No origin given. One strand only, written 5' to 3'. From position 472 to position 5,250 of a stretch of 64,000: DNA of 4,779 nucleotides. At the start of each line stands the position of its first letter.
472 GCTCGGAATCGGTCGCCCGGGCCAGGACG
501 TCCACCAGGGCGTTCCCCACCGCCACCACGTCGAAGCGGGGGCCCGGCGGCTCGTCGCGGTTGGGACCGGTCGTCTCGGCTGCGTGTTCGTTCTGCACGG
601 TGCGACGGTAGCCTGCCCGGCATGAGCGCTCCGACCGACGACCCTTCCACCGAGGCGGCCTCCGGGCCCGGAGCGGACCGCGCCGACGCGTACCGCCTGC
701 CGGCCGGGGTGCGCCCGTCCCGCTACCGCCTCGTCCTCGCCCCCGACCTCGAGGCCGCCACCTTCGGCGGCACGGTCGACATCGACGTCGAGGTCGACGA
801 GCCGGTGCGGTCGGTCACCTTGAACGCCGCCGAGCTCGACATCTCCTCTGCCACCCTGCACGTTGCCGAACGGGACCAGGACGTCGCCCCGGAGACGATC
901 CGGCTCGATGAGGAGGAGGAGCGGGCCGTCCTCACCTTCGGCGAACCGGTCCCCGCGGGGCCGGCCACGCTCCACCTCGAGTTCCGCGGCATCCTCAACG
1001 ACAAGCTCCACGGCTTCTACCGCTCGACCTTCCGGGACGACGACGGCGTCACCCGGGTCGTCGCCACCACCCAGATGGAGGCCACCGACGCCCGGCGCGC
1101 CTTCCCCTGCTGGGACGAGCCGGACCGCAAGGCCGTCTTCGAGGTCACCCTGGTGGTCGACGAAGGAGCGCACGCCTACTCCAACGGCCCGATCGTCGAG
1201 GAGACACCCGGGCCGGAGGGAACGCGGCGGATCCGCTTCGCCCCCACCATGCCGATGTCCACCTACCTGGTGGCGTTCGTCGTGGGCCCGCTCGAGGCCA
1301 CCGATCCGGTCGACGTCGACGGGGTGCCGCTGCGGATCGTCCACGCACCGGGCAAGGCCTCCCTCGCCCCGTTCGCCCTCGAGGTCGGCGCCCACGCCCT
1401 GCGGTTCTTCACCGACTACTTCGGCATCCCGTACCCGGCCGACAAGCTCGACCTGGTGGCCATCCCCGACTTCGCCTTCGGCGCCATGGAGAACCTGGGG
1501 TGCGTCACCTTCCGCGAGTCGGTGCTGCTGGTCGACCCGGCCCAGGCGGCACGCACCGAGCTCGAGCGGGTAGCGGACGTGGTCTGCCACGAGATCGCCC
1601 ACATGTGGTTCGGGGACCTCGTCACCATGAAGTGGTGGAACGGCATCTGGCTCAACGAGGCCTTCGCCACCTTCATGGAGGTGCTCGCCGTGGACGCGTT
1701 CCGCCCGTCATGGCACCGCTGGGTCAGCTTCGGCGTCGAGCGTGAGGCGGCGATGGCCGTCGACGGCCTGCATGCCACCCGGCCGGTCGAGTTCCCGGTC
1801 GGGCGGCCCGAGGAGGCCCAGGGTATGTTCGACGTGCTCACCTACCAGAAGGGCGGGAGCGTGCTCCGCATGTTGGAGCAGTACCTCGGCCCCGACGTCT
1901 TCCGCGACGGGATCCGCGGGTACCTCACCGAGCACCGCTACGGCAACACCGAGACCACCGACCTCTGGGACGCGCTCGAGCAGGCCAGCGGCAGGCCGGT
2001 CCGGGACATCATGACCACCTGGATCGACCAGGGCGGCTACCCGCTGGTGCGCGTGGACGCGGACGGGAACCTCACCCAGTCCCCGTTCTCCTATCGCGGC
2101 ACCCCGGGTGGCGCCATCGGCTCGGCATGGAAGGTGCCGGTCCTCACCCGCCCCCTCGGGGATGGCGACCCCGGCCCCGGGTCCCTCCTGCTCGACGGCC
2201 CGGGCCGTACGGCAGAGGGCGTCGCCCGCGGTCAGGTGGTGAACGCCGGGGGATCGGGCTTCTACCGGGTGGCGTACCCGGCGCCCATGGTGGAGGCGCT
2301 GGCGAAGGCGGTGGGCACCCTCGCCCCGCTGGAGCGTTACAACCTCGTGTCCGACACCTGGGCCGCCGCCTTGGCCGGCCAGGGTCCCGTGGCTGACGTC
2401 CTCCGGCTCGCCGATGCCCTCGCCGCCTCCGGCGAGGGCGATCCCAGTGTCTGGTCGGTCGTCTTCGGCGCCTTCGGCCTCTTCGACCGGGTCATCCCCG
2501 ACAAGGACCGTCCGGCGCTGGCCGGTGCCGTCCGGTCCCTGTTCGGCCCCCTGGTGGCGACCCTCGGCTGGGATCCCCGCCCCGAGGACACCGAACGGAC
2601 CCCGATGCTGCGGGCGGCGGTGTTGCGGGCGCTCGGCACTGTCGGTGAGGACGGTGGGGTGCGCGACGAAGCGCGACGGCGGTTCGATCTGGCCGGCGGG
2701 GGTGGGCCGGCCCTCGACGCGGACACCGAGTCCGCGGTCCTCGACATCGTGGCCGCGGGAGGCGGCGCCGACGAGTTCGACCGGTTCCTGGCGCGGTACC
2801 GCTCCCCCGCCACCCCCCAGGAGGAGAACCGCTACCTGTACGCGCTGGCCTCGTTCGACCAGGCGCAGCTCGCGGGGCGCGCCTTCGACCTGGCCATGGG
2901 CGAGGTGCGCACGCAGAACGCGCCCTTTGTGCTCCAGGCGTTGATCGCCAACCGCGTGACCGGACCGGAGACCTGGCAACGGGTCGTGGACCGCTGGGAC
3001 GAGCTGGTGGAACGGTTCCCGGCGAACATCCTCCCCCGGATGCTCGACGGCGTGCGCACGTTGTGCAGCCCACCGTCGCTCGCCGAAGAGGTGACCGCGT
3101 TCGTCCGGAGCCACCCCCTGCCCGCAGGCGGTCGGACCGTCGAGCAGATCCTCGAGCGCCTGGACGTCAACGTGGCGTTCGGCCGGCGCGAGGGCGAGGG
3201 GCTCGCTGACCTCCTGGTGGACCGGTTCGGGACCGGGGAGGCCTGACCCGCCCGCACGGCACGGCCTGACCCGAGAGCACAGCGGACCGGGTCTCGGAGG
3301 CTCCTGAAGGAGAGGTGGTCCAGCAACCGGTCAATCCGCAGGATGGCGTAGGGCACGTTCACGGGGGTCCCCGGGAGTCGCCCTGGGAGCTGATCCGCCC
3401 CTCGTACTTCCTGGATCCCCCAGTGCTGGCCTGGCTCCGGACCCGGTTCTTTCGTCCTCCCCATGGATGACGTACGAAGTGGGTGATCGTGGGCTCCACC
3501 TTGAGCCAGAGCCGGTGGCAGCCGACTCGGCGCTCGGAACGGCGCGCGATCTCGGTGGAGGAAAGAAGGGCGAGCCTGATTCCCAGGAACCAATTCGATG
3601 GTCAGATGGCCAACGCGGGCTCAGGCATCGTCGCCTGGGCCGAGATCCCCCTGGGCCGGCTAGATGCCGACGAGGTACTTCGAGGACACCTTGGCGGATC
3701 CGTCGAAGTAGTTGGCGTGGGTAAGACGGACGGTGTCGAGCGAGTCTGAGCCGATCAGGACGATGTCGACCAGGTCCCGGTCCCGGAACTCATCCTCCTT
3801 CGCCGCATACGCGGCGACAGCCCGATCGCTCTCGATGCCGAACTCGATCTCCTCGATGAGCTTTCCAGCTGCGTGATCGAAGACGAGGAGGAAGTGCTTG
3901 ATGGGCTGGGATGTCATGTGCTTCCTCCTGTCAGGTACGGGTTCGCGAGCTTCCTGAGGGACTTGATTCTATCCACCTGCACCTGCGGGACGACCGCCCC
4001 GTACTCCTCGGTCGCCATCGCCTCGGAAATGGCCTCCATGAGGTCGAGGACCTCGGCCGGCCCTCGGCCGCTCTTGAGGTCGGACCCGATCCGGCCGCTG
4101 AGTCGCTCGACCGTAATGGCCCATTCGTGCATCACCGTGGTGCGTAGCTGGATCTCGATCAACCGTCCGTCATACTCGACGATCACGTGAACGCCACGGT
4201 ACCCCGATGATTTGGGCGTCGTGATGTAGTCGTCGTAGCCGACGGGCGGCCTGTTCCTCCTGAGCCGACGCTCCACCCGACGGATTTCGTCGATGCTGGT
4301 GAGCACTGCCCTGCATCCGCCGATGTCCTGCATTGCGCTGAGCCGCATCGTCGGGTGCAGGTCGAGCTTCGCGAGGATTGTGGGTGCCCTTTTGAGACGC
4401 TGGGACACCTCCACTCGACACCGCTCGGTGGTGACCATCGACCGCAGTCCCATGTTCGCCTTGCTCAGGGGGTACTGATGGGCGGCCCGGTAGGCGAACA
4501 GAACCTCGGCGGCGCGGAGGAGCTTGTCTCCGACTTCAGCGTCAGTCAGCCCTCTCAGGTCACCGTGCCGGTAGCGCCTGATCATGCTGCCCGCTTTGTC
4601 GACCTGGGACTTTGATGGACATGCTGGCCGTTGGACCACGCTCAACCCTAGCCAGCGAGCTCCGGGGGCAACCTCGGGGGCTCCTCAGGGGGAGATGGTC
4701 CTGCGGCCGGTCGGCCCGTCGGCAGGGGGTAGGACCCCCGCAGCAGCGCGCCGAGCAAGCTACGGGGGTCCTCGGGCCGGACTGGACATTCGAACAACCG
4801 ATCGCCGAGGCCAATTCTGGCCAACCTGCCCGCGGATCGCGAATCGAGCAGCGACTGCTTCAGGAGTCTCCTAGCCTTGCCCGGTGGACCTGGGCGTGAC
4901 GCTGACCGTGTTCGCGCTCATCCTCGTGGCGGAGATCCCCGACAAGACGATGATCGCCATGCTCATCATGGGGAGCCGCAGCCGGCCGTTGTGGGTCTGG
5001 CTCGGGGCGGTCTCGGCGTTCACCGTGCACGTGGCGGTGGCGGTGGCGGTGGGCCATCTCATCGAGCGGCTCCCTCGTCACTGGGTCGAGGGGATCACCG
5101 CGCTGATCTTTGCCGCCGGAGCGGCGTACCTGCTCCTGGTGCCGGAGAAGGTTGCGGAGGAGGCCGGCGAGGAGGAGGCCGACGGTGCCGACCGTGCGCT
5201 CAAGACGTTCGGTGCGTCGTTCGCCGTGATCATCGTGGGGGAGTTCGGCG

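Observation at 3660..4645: Lower-GC islet with a single-domain RelA/SpoT (toxSAS-like) gene coupled to an 85-aa acidic ORF: candidate toxin-antitoxin or defence module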

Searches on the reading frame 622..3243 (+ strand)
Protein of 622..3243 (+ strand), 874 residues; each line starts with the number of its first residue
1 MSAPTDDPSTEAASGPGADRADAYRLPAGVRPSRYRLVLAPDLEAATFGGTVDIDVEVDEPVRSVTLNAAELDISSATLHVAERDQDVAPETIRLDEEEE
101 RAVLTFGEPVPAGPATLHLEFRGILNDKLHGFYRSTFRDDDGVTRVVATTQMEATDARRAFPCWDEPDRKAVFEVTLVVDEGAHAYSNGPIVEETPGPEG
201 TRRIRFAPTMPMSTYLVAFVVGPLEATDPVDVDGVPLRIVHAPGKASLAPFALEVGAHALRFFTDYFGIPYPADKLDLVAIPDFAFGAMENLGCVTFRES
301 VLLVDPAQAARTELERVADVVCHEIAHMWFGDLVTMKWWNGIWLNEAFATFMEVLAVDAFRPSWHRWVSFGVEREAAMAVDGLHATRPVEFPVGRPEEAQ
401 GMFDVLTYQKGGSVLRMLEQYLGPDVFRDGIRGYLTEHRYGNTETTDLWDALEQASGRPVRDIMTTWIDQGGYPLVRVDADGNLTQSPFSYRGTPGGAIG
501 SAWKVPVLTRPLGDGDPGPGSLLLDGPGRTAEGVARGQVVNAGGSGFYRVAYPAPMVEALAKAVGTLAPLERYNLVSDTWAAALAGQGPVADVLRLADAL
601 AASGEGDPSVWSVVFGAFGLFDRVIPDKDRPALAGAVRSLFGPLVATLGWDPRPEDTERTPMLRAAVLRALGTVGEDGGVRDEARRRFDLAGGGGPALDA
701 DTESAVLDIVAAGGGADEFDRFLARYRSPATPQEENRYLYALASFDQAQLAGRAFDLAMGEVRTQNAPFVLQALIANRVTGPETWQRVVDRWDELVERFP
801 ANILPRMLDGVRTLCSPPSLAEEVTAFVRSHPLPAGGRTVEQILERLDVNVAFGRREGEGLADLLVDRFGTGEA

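Call 70: find_homologous_proteins(query=window:622-3243:+, max_evalue=1e-100)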
Query window:622-3243:+ (874 aa): 7989 proteins with E <= 1e-100 among 8000 candidates; the best 120 are listed.
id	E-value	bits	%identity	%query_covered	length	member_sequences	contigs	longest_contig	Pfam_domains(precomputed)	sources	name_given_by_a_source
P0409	0.0e+0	1982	100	100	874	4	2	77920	PF17900.7,PF11838.15,PF01433.27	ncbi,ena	-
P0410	0.0e+0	1727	88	100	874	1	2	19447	PF17900.7,PF11838.15,PF01433.27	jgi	-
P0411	0.0e+0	1495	76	100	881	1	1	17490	PF17900.7,PF11838.15,PF01433.27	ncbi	-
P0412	0.0e+0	1440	75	99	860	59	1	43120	PF17900.7,PF11838.15,PF01433.27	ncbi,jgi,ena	jgi:puromycin-sensitive aminopeptidase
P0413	0.0e+0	1440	76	99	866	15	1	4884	PF17900.7,PF11838.15,PF01433.27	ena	-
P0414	0.0e+0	1440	74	100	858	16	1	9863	PF17900.7,PF11838.15,PF01433.27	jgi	jgi:puromycin-sensitive aminopeptidase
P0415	0.0e+0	1433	75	99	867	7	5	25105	PF17900.7,PF11838.15,PF01433.27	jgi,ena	jgi:puromycin-sensitive aminopeptidase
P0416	0.0e+0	1431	74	99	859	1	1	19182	PF17900.7,PF11838.15,PF01433.27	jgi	jgi:puromycin-sensitive aminopeptidase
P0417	0.0e+0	1427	74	100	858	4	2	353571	PF17900.7,PF11838.15,PF01433.27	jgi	jgi:puromycin-sensitive aminopeptidase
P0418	0.0e+0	1424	75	98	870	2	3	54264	PF17900.7,PF11838.15,PF01433.27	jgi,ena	-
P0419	0.0e+0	1423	75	98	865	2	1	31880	PF17900.7,PF11838.15,PF01433.27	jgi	-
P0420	0.0e+0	1413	73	100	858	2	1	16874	PF17900.7,PF11838.15,PF01433.27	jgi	jgi:puromycin-sensitive aminopeptidase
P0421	0.0e+0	1411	73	100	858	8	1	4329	PF17900.7,PF11838.15,PF01433.27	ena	-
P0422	0.0e+0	1408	73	99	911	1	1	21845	PF17900.7,PF11838.15,PF01433.27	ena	-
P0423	0.0e+0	1407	73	100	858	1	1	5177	PF17900.7,PF11838.15,PF01433.27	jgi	jgi:puromycin-sensitive aminopeptidase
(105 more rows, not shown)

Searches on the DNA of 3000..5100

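Call 33: search_rna_families(source=window, start=3000, end=5100, threshold=evalue, max_evalue=1)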
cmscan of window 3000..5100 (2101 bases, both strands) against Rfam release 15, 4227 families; matches with E-value up to 1: 0.
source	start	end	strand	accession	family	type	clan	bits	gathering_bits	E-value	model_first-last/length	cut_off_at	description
